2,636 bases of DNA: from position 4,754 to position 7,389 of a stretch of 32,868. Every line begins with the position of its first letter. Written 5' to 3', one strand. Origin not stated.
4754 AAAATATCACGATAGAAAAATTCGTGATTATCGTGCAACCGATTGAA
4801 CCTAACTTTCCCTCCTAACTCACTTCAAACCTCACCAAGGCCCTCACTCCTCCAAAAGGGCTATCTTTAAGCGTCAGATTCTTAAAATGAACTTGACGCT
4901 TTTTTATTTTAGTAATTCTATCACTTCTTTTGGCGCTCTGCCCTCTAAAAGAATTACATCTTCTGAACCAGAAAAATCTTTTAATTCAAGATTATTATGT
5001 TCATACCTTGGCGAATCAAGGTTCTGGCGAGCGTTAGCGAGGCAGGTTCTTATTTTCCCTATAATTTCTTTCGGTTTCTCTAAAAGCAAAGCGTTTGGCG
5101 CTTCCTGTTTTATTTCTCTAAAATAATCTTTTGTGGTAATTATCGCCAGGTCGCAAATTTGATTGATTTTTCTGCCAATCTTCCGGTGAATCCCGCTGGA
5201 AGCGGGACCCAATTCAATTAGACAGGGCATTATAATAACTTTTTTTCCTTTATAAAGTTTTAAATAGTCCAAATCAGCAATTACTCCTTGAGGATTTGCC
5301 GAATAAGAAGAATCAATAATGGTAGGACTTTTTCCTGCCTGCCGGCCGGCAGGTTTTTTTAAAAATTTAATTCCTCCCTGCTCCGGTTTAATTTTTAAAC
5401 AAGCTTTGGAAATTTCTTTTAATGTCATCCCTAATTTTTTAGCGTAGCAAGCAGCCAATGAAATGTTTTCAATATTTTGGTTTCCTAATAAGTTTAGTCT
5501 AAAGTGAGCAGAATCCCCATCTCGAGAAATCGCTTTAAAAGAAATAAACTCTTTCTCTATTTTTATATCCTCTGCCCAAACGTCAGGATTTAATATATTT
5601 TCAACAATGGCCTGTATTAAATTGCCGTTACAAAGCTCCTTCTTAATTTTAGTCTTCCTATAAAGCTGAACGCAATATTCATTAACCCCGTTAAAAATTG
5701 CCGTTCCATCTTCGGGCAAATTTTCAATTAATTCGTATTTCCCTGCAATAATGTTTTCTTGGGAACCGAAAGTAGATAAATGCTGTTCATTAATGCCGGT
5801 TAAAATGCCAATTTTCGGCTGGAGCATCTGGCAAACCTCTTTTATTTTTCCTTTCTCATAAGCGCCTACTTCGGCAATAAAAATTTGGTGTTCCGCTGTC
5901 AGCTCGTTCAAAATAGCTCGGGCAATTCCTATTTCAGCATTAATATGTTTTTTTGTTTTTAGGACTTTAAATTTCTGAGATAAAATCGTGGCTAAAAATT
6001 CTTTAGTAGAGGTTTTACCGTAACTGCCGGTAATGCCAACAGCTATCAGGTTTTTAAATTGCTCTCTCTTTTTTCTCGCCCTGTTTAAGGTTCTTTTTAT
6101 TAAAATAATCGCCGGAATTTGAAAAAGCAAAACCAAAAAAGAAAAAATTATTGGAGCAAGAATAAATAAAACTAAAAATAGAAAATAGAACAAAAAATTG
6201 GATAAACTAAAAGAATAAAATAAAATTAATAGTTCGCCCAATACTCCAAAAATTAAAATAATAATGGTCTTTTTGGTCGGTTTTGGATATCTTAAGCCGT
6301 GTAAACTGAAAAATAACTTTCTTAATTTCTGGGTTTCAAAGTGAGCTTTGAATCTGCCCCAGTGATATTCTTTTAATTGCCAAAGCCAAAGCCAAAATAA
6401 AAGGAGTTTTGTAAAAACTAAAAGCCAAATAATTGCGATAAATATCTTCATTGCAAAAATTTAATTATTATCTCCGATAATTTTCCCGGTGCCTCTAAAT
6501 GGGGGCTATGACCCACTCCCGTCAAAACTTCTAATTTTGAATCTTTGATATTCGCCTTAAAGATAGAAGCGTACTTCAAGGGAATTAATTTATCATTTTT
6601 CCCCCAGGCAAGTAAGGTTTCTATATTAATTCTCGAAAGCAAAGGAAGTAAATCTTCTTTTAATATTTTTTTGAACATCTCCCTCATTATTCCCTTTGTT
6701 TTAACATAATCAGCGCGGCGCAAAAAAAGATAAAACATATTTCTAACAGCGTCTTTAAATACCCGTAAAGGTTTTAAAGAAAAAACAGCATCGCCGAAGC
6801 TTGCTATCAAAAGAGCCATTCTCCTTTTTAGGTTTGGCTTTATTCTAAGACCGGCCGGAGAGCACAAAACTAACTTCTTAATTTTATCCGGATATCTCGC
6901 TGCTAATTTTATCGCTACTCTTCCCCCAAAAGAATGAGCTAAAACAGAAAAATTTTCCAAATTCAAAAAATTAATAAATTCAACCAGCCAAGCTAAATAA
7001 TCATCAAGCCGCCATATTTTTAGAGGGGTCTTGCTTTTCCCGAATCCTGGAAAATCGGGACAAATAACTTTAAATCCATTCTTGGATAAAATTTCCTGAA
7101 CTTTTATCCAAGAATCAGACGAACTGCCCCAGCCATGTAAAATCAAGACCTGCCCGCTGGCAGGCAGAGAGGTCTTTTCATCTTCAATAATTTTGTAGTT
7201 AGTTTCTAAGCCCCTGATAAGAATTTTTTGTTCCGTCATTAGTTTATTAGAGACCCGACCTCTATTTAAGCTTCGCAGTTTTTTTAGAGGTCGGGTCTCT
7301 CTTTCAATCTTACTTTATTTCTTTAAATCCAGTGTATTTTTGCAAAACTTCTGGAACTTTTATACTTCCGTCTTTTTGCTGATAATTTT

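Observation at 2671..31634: Family of GC-rich CCCGC..GCGGG mini-palindromes embedded in-frame in housekeeping genes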

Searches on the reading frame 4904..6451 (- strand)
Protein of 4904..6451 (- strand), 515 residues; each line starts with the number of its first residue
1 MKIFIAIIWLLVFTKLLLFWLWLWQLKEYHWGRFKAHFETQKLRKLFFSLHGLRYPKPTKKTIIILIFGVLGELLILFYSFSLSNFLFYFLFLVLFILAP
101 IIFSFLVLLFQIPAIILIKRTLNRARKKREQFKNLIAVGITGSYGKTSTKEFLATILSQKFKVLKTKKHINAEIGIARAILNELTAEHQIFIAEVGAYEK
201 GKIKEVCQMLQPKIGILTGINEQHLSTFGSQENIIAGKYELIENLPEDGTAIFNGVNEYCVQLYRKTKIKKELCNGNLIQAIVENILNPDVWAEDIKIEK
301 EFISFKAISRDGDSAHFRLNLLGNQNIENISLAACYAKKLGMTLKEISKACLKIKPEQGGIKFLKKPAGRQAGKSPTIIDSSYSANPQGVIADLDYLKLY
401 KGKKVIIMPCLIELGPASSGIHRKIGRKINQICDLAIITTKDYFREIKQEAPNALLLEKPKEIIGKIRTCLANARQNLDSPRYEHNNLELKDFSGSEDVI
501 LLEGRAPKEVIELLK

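Call 7: search_protein_families(library=pfam, proteins=[window:4904-6451:-])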
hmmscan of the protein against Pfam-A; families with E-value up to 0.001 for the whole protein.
window:4904-6451:- (515 aa): 2 families
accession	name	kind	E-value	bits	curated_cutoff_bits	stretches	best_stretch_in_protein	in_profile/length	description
PF08245.18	Mur_ligase_M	-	9.4e-35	120.8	24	1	140-336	1-199/200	Mur ligase middle domain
PF02875.26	Mur_ligase_C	-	1.8e-07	32.5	28.4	1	375-451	11-91/127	Mur ligase, glutamate ligase domain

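Call 10: find_encoding_contigs(protein=window:4904-6451:-, flank=10000, max_places=6)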
Protein window:4904-6451:- (515 aa): no gene with exactly this product is on record in the collection.
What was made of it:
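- Tried and rejected: Look-up of the window's MurF by exact sequence (call 10).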

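Call 11: find_homologous_proteins(query=window:4904-6451:-)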
Query window:4904-6451:- (515 aa): 3664 proteins with E <= 0.001 among 8000 candidates; the best 120 are listed.
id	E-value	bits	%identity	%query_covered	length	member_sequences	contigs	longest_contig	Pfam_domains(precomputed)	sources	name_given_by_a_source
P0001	0.0e+0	1141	100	100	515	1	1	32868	PF02875.27,PF08245.19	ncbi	-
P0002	7.1e-246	835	75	98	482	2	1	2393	PF02875.27,PF08245.19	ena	-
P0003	6.2e-197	674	68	100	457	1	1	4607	PF02875.27,PF08245.19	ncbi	-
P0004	3.6e-194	664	63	100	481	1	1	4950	PF02875.27,PF08245.19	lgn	-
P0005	4.2e-189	648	62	99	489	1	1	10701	PF02875.27,PF08245.19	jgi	-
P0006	1.4e-185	636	60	100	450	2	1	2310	PF02875.27,PF08245.19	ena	-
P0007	5.3e-185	634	63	100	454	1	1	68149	PF02875.27,PF08245.19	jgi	-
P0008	1.1e-182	627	61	100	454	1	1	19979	PF02875.27,PF08245.19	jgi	-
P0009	4.4e-179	615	58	100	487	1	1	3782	PF02875.27,PF08245.19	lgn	-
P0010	6.9e-179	614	65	91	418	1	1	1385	PF02875.27,PF08245.19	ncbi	-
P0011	1.5e-178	613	58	99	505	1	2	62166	PF02875.27,PF08245.19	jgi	jgi:UDP-N-acetylmuramoyl-tripeptide--D-alanyl-D-alanine ligase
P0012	2.1e-178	613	59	99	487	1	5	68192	PF02875.27,PF08245.19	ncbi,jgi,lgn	-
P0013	1.8e-177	609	62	99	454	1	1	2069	PF02875.27,PF08245.19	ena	-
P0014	3.2e-177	609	59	99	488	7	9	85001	PF02875.27,PF08245.19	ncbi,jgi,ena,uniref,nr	ncbi:MAG: hypothetical protein A2W71_01925 [Candidatus Nealsonbacteria bacterium RIFCSPLOWO2_02_39_8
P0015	2.0e-176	606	57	100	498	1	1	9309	PF02875.27,PF08245.19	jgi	-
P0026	4.0e-169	582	57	100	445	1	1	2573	PF02875.27,PF08245.19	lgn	-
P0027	6.2e-169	581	60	100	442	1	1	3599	PF02875.27,PF08245.19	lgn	-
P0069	9.6e-155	534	56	99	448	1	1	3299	PF02875.27,PF08245.19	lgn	-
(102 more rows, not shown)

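Call 15: find_encoding_contigs(protein=P0002, flank=10000, max_places=3)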
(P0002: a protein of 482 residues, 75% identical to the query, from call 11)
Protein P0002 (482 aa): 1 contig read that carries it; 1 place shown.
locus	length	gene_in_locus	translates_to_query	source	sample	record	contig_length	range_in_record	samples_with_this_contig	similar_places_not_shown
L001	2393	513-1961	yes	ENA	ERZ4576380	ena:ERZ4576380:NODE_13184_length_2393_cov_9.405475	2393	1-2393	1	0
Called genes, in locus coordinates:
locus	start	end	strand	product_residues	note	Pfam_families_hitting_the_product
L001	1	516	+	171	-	?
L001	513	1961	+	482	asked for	PF08245:Mur_ligase_M, PF02875:Mur_ligase_C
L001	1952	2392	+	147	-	?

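Call 16: find_encoding_contigs(protein=P0027, flank=10000, max_places=3)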
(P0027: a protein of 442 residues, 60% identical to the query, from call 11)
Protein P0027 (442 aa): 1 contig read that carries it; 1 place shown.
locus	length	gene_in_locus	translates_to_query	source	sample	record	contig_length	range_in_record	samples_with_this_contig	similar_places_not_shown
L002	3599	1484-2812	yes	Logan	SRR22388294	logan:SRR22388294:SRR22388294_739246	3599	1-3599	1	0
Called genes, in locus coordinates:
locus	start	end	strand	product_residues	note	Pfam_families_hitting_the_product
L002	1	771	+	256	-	?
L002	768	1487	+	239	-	PF00561:Abhydrolase_1, PF12146:Hydrolase_4, PF12695:Abhydrolase_5 (faint), PF12697:Abhydrolase_6, PF00561:Abhydrolase_1 (weak)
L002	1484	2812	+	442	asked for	PF08245:Mur_ligase_M, PF02875:Mur_ligase_C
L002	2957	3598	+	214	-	?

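Call 17: find_encoding_contigs(protein=P0007, flank=10000, max_places=3)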
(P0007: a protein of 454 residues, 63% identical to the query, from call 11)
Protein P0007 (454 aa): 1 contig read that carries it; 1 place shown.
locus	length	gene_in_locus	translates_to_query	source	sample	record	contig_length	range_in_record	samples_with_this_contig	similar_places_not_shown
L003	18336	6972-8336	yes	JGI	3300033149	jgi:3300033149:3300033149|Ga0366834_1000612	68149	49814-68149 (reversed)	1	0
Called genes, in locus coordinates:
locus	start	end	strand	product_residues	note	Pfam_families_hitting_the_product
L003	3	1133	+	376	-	?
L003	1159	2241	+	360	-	PF01098:FTSW_RODA_SPOVE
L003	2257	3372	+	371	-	PF03033:Glyco_transf_28, PF04101:Glyco_tran_28_C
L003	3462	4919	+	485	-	PF01336:tRNA_anti-codon, PF00152:tRNA-synt_2, PF01409:tRNA-synt_2d (faint)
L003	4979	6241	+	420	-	PF02403:Seryl_tRNA_N, PF00587:tRNA-synt_2b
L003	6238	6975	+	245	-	PF02230:Abhydrolase_2 (faint), PF01738:DLH (faint), PF12146:Hydrolase_4, PF00561:Abhydrolase_1, PF12697:Abhydrolase_6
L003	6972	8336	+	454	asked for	PF08245:Mur_ligase_M, PF02875:Mur_ligase_C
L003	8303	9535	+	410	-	PF01041:DegT_DnrJ_EryC1, PF00155:Aminotran_1_2 (weak), PF01041:DegT_DnrJ_EryC1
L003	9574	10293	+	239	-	PF01797:Y1_Tnp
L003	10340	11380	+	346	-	PF02388:FemAB, PF13480:Acetyltransf_6, PF02388:FemAB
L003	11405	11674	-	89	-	-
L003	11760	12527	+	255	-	PF08478:POTRA_1 (weak), PF03799:FtsQ_DivIB_C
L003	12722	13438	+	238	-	PF01628:HrcA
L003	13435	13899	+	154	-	PF01025:GrpE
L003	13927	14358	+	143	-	PF00011:HSP20, PF17886:ArsA_HSP20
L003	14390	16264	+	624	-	PF00012:HSP70, PF06723:MreB_Mbl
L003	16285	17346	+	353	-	PF00226:DnaJ, PF01556:DnaJ_C, PF00684:DnaJ_CXXCXGXG, PF27659:CHP02642 (faint)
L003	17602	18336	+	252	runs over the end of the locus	PF01553:Acyltransferase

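Call 29: find_encoding_contigs(protein=P0069, flank=10000, max_places=3)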
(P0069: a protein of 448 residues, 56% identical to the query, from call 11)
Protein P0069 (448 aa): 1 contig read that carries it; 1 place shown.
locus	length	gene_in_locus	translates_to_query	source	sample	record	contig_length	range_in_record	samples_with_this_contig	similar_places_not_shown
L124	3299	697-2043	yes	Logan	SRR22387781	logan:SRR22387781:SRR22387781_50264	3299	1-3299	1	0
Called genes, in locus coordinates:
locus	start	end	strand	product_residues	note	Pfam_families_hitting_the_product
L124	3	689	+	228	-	?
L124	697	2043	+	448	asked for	PF08245:Mur_ligase_M, PF02875:Mur_ligase_C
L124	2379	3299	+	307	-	?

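Call 30: find_encoding_contigs(protein=P0026, flank=10000, max_places=3)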
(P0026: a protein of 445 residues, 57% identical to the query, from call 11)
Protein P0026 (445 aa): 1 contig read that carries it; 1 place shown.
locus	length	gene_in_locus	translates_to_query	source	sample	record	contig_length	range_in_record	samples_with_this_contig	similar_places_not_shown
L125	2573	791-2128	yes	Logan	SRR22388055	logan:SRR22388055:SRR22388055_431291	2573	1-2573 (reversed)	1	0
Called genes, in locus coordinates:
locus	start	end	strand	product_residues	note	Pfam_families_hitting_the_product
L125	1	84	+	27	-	?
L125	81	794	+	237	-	PF00561:Abhydrolase_1, PF12146:Hydrolase_4, PF12697:Abhydrolase_6, PF03096:Ndr (faint), PF00561:Abhydrolase_1 (weak)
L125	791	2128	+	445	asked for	PF08245:Mur_ligase_M, PF02875:Mur_ligase_C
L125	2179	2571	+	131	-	?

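Call 31: find_encoding_contigs(protein=P0003, flank=10000, max_places=3)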
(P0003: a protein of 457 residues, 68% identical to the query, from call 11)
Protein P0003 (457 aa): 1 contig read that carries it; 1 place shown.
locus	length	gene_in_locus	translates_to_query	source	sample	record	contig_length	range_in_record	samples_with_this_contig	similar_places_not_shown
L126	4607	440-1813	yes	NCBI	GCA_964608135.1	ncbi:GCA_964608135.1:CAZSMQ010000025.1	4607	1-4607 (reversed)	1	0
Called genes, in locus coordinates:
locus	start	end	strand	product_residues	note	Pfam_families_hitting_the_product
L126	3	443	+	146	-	?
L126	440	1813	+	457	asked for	PF08245:Mur_ligase_M, PF02875:Mur_ligase_C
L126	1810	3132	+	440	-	PF01041:DegT_DnrJ_EryC1, PF00155:Aminotran_1_2, PF01041:DegT_DnrJ_EryC1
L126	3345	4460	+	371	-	PF02388:FemAB, PF13480:Acetyltransf_6, PF02388:FemAB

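Call 34: find_related_loci(query=A1, collection=metagenome_contigs, flank=10000)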
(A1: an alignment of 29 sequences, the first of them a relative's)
Query A1 (515 aa) in metagenome_contigs; peptide patterns used: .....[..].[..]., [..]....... (x = any residue, [..] = any of these).
600 stretches matched a pattern (row limit reached: there are more); 591 encode a relative of the query (tblastn E <= 1e-3); the best 80 are kept; 80 distinct loci.
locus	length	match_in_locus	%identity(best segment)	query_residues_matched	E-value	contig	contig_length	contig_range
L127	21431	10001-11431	59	1-511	0e+0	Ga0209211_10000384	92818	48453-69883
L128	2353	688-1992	58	2-508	2e-176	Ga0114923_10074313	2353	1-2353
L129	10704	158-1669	56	1-514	3e-163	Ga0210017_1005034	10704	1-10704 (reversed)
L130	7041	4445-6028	50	1-514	7e-163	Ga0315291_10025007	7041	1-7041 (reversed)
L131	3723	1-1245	55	19-510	3e-168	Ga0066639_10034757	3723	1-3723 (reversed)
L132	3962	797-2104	52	1-510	4e-154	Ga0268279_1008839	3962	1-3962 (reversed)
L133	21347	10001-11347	54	1-514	2e-145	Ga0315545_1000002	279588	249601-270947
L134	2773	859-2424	46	3-514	2e-153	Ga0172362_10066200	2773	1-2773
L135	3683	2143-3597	48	1-514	2e-147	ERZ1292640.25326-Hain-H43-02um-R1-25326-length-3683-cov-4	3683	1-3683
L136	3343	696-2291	47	5-510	2e-147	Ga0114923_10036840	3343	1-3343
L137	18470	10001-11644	45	1-515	2e-138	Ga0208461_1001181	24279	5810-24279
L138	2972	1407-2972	45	1-503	3e-143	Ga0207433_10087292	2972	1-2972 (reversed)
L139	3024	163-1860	44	1-514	8e-143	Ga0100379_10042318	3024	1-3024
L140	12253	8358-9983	44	5-515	1e-136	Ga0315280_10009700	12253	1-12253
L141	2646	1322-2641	50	9-429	8e-144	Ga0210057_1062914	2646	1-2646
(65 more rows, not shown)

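Call 58: search_protein_families(library=ncbifam, proteins=[L003:9574-10293:+], max_evalue=0.01)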
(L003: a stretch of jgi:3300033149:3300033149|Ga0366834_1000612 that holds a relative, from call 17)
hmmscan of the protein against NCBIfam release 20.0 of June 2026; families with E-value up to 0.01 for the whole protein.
L003:9574-10293:+ (239 aa): 1 family
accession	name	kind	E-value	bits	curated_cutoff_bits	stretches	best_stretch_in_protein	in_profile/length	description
NF047646.1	REP_Tyr_transpos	equivalog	1.3e-09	38.1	80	1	56-157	23-132/146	REP-associated tyrosine transposase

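Call 72: search_solved_structures(query=window:4904-6451:-, show_alignments=2, max_evalue=1e-10)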
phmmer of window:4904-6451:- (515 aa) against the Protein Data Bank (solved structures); distinct sequences matched with E-value up to 1e-10: 8.
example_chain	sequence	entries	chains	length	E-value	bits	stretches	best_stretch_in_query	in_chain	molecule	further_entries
4qdi_A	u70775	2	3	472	2.7e-32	115.6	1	127-432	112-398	UDP-N-acetylmuramoyl-tripeptide--D-alanyl-D-alanine ligase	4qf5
4ziy_A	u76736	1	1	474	5e-32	114.7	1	127-432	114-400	UDP-N-acetylmuramoyl-tripeptide--D-alanyl-D-alanine ligase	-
4cvk_A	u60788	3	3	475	1.1e-29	107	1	128-427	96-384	UDP-N-acetylmuramoyl-tripeptide--D-alanyl-D-alanine ligase | UDP-N-ACETYLMURAMOYL-TRIPEPTIDE--D-ALANYL-D- ALANINE LIGASE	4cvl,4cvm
3zl8_A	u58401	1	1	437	2.1e-28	102.7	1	123-448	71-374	UDP-N-ACETYLMURAMOYL-TRIPEPTIDE--D-ALANYL-D-ALANINE LIGASE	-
1gg4_A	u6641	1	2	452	7.5e-26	94.4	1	137-428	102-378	UDP-N-ACETYLMURAMOYLALANYL-D-GLUTAMYL-2,6-DIAMINOPIMELATE-D-ALANYL-D-ALANYL LIGASE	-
8f5d_A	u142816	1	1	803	5.6e-20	75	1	134-261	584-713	Multifunctional fusion protein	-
2am1_A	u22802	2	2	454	1.2e-15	60.7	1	138-443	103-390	UDP-N-acetylmuramoylalanine-D-glutamyl-lysine-D-alanyl-D-alanine ligase, MurF protein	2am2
3zm5_A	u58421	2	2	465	1.3e-15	60.6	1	138-443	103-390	UDP-N-ACETYLMURAMOYL-TRIPEPTIDE--D-ALANYL-D-ALANINE LIGASE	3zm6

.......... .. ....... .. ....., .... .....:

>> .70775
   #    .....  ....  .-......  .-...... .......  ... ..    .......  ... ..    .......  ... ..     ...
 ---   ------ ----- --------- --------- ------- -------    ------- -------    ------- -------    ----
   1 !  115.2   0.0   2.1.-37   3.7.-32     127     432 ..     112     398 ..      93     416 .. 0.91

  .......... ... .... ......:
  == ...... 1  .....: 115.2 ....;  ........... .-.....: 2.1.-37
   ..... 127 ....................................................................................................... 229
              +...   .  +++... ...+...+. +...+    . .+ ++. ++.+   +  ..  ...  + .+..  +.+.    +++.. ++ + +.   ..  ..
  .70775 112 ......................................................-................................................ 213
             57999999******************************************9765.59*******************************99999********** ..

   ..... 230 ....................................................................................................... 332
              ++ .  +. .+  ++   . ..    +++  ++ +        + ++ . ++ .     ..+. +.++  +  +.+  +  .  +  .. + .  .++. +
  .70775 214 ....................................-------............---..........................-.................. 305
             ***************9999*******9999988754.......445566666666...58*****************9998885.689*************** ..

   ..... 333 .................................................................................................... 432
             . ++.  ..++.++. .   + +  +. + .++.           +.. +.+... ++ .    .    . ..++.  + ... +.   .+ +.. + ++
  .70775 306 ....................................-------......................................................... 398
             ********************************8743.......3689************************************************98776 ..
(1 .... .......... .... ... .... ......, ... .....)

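Call 81: predict_structure(alignment_id=A1)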
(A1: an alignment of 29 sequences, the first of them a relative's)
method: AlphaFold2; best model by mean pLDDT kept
length: 515 residues; sequences in the alignment: 29
mean_pLDDT: 84.6   pTM: 0.82
mean pLDDT of the five models: 84.6, 83.7, 82.4, 81.0, 80.1
residues with pLDDT >= 90: 263; 70-90: 176; 50-70: 48; < 50: 28
segments of 3 or more residues with pLDDT < 50: 282-285, 369-372, 474-492
pLDDT, mean of each block of 10 residues (from residue 1): 90 87 79 70 54 70 87 91 94 89 83 88 96 96 92 98 94 92 97 87 92 95 74 90 96 91 93 78 59 92 94 96 91 95 98 90 72 73 77 92 90 66 93 93 90 91 83 45 36 67 85 83
secondary structure, 60 per line:
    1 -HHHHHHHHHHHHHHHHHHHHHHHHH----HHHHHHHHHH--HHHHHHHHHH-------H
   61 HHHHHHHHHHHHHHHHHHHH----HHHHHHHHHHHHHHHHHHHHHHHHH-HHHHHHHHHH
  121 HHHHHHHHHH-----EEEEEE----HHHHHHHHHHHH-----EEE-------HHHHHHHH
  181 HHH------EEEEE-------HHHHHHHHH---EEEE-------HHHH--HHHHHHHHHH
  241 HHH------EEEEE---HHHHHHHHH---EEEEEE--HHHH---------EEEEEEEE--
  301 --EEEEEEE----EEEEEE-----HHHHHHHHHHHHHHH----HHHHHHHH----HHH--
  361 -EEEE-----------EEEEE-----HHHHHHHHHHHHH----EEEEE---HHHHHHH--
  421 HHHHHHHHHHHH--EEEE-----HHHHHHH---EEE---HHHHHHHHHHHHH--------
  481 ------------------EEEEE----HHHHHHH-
elements in order: H2-26 H31-40 H43-52 H60-80 H85-109 H111-130 E136-141 H146-157 E163-165 H173-183 E190-194 H202-210 E214-217 H225-228 H231-243 E250-254 H258-266 E270-275 H278-281 E291-298 E303-309 E314-319 H325-339 H344-351 E362-365 E377-381 H387-399 E404-408 H412-418 H421-432 E435-438 H444-450 E454-456 H460-472 E499-503 H508-514
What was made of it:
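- Inserted murF segments fall in low-confidence loops of the model (call 81).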

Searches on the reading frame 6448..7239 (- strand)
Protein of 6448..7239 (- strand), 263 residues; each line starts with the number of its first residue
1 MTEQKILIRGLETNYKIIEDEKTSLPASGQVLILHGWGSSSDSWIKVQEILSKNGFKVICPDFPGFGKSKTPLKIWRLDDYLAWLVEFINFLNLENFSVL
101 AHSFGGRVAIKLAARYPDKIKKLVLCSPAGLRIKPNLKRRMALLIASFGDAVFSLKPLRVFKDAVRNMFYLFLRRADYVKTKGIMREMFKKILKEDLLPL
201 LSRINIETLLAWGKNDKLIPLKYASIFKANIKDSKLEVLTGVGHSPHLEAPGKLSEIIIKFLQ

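Call 7: search_protein_families(library=pfam, proteins=[window:6448-7239:-])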
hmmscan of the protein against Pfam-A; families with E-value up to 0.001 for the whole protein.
window:6448-7239:- (263 aa): 6 families
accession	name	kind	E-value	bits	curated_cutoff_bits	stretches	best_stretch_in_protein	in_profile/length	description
PF00561.26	Abhydrolase_1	-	8.9e-35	120.9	25.8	1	31-251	3-245/245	alpha/beta hydrolase fold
PF12146.15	Hydrolase_4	-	4.6e-23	82.2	27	1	28-249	4-237/239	Serine aminopeptidase, S33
PF12697.13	Abhydrolase_6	-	2.4e-21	77.8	26.3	1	31-254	1-214/217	Alpha/beta hydrolase family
PF06342.18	DUF1057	-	2.1e-06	27.5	21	1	19-219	26-226/297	Alpha/beta hydrolase of unknown function (DUF1057)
PF06821.19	Ser_hydrolase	-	0.00049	20.5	22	0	77-135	38-97/172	Serine hydrolase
PF02230.22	Abhydrolase_2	-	0.00052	20.4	23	0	23-62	9-49/217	Phospholipase/Carboxylesterase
